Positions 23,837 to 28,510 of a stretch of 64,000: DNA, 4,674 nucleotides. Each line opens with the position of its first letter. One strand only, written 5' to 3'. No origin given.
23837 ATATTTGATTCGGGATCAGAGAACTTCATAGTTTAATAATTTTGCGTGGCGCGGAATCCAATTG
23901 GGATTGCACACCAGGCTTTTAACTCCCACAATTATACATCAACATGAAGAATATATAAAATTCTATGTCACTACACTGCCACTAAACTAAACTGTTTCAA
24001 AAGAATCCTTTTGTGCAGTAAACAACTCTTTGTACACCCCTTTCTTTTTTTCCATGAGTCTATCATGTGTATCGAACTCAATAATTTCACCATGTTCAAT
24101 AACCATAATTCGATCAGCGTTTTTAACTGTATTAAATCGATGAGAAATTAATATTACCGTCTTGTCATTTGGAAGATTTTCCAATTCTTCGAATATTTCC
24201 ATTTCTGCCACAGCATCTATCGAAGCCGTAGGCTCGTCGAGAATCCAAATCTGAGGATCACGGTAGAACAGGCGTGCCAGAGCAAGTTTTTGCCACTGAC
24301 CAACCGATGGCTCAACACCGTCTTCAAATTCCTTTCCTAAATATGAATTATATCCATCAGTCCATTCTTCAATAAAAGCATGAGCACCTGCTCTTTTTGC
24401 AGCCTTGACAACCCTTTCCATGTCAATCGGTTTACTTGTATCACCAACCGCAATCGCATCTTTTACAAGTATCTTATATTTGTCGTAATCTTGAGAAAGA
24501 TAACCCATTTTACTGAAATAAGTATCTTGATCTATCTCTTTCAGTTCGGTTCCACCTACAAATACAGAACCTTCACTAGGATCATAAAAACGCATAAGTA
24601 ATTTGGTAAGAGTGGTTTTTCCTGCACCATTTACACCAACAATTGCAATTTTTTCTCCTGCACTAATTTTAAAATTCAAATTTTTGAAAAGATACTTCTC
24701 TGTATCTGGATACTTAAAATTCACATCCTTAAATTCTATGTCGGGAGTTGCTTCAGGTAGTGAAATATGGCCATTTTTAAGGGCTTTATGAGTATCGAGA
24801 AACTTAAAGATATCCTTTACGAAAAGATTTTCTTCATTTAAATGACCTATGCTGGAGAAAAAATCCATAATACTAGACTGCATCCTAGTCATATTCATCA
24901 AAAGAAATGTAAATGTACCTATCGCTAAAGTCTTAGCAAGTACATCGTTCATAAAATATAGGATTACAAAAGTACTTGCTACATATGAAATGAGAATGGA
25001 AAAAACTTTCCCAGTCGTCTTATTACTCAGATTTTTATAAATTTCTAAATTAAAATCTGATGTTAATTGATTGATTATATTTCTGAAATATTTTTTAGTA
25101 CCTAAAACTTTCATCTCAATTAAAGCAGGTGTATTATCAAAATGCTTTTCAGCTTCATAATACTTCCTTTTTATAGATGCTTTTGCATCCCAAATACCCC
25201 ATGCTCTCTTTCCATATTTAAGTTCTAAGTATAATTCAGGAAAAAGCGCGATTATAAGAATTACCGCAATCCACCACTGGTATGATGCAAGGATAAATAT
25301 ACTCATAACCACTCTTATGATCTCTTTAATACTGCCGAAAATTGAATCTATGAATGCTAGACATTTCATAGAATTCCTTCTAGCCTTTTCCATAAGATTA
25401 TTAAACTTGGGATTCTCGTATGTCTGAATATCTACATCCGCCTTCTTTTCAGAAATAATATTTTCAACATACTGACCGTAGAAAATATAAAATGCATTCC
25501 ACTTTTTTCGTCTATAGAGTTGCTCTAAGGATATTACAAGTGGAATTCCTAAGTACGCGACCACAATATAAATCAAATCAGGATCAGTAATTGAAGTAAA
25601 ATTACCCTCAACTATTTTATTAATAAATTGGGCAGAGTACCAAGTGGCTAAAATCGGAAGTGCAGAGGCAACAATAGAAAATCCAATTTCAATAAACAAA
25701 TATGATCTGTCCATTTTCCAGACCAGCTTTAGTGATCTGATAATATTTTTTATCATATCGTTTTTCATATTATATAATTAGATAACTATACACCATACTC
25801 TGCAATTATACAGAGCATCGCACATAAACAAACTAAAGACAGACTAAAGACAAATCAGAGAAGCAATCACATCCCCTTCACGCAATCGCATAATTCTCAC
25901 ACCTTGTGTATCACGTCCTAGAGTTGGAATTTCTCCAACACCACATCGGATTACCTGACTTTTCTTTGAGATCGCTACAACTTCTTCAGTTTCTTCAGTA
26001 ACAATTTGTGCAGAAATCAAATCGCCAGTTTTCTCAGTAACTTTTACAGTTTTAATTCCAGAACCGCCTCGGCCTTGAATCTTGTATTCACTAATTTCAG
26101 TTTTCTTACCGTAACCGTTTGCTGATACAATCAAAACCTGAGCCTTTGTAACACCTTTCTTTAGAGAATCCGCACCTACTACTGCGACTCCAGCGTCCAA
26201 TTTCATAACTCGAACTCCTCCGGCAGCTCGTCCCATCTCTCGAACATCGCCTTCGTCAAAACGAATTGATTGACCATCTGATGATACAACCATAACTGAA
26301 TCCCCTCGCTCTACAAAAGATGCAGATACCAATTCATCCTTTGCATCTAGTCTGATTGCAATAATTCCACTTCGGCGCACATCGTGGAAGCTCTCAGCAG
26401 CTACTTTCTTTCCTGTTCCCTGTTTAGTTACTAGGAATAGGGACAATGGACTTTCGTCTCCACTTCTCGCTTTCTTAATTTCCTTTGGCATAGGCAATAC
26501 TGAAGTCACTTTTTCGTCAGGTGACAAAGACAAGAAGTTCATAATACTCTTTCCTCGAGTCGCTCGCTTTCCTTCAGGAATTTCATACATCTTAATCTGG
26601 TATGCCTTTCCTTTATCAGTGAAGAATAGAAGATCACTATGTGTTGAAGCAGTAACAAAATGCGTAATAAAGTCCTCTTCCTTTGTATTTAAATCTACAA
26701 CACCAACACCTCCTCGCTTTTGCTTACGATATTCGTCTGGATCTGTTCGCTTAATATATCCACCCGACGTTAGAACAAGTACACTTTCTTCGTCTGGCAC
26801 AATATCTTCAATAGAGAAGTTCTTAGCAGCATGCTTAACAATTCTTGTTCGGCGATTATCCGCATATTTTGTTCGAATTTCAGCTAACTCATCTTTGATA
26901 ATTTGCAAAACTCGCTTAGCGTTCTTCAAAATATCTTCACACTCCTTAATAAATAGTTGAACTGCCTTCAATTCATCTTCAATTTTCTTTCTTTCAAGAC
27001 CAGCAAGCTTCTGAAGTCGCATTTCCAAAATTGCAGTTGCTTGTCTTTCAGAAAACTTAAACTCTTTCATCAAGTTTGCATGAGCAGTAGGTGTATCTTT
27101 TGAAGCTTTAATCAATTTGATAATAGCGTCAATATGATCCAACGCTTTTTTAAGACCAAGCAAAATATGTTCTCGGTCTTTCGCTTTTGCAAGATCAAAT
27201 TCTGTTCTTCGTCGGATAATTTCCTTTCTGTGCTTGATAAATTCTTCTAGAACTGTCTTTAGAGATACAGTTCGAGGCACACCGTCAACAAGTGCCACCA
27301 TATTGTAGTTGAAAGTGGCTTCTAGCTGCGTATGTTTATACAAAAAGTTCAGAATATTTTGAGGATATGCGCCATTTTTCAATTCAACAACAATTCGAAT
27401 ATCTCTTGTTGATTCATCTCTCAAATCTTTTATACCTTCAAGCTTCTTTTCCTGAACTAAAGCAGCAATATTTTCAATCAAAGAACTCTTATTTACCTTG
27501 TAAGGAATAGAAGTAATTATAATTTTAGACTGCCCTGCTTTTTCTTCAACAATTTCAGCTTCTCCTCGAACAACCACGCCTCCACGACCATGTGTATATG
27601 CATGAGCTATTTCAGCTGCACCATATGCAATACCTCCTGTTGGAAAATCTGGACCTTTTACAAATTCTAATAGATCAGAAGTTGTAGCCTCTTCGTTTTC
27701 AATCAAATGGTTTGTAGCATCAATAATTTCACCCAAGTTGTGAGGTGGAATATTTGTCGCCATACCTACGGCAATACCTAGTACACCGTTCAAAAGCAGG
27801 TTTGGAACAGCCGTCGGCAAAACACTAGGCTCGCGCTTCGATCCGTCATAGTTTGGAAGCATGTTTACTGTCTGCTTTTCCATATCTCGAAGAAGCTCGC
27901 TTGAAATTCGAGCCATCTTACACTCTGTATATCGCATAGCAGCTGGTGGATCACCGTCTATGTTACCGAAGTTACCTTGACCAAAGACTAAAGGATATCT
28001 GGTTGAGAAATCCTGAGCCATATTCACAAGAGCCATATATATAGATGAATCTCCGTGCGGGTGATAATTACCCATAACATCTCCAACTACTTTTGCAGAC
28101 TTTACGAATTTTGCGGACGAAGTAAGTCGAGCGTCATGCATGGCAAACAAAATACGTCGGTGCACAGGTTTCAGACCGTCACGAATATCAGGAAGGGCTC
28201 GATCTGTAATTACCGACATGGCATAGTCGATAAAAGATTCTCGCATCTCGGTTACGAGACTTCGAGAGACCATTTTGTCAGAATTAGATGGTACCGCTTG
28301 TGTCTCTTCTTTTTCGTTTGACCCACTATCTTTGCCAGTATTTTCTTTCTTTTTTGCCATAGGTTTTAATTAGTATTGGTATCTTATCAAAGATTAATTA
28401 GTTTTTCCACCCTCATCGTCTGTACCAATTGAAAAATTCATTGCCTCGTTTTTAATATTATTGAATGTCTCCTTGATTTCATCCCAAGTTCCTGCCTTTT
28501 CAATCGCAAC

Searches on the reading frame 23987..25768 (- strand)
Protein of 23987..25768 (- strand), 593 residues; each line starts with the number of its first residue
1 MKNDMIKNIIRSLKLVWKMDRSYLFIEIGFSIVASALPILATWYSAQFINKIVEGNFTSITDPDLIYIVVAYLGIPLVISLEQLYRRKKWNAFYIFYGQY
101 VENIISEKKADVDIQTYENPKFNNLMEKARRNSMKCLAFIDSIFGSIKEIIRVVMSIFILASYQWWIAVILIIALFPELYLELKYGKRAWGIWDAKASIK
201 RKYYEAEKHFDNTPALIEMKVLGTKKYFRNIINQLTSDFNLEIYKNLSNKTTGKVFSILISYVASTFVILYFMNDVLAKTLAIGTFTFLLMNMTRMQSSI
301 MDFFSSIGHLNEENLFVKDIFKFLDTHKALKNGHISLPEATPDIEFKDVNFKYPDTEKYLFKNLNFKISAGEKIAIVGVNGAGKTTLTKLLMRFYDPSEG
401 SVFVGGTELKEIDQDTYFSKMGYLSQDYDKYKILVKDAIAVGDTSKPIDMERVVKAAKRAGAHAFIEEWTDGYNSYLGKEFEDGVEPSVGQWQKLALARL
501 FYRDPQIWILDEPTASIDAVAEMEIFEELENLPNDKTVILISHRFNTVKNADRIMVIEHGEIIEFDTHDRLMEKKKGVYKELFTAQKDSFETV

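Call 7: search_protein_families(library=pfam, proteins=[window:23987-25768:-], max_evalue=0.001)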
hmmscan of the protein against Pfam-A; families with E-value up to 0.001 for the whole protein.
window:23987-25768:- (593 aa): 3 families
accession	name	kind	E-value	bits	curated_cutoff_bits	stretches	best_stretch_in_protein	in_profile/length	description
PF00005.33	ABC_tran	-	5e-26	92.4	25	1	361-515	1-137/137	ABC transporter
PF13304.12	AAA_21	-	5.5e-06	27.1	27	0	375-392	3-20/304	AAA domain, putative AbiEii toxin, Type IV TA system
PF02463.25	SMC_N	-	9.1e-05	22.4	40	0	495-559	149-213/220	RecF/RecN/SMC N terminal domain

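Call 47: search_protein_families(library=ncbifam, proteins=[window:23987-25768:-], max_evalue=0.01)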
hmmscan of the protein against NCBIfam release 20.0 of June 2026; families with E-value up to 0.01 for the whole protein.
window:23987-25768:- (593 aa): 188 families (the best 25 are shown)
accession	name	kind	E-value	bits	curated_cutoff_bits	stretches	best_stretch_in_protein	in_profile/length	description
TIGR02203.1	MsbA_lipidA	equivalog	2.4e-73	247.6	602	1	114-586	103-569/572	lipid A export permease/ATP-binding protein MsbA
NF045513.1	HepA_fam_ABC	equivalog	2.8e-69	234.1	725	1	110-578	139-602/610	heterocyst formation ABC transporter subunit HepA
TIGR01846.1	type_I_sec_HlyB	subfamily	1.3e-67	228.6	725.55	1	225-587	336-693/694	type I secretion system permease/ATPase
TIGR03375.1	type_I_sec_LssB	subfamily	3.2e-66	224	693.1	1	207-576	327-693/696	type I secretion system permease/ATPase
TIGR02204.1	MsbA_rel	hypoth_equivalog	1.7e-65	221.8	780.4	1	255-586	246-575/576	ABC transporter, permease/ATP-binding protein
NF008381.0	PRK11176.1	equivalog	8.7e-65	219.2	867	1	227-586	225-579/582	lipid A ABC transporter ATP-binding protein/permease MsbA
TIGR00958.1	3a01208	subfamily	3.5e-63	214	874.6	1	259-582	393-710/711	antigen peptide transporter 2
NF052233.1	CphA_assoc_ABC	equivalog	1.3e-58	199.1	880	1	148-590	313-747/766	cyanophycin metabolism-associated ABC transporter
TIGR03796.1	NHLM_micro_ABC1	equivalog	2.1e-57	194.8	853.3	1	23-583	155-709/710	NHLP family bacteriocin export ABC transporter peptidase/permease/ATPase subunit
NF010178.0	PRK13657.1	equivalog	2.8e-55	187.9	733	1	299-586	291-570/588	glucan ABC transporter ATP-binding protein/ permease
TIGR01842.1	type_I_sec_PrtD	subfamily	1.1e-53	182.6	510.15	1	322-573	296-542/544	type I secretion system permease/ATPase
TIGR02857.1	CydD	equivalog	7e-53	180.4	435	1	317-556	294-528/529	thiol reductant ABC exporter subunit CydD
NF008364.0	PRK11160.1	equivalog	2.8e-52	178.1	630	1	159-582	154-571/575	heme ABC transporter ATP-binding protein/permease CydC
NF008379.0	PRK11174.1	equivalog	2.9e-49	168.3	684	1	319-588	323-586/588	heme ABC transporter permease/ATP-binding protein CydD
TIGR01193.1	bacteriocin_ABC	subfamily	8.5e-49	166.7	523.85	1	250-584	386-707/708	peptide cleavage/export ABC transporter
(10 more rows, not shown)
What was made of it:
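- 23987..25768 (-): ABC exporter (fused permease and ATPase, MsbA/HlyB-like). It is a lineage-specific insertion between gyrA and the operon and is probably not part of the system. ABC_tran (call 7); MsbA-like (call 47).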

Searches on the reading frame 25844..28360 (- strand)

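Call 7: search_protein_families(library=pfam, proteins=[window:25844-28360:-], max_evalue=0.001)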
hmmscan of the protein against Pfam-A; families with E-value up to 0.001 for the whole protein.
window:25844-28360:- (838 aa): 2 families
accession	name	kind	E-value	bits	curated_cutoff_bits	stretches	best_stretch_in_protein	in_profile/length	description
PF00521.26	DNA_topoisoIV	-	6e-162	539.8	31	1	54-492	1-431/432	DNA gyrase/topoisomerase IV, subunit A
PF03989.18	DNA_gyraseA_C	-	4.1e-70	231.4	27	6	576-623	2-46/48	DNA gyrase C-terminal domain, beta-propeller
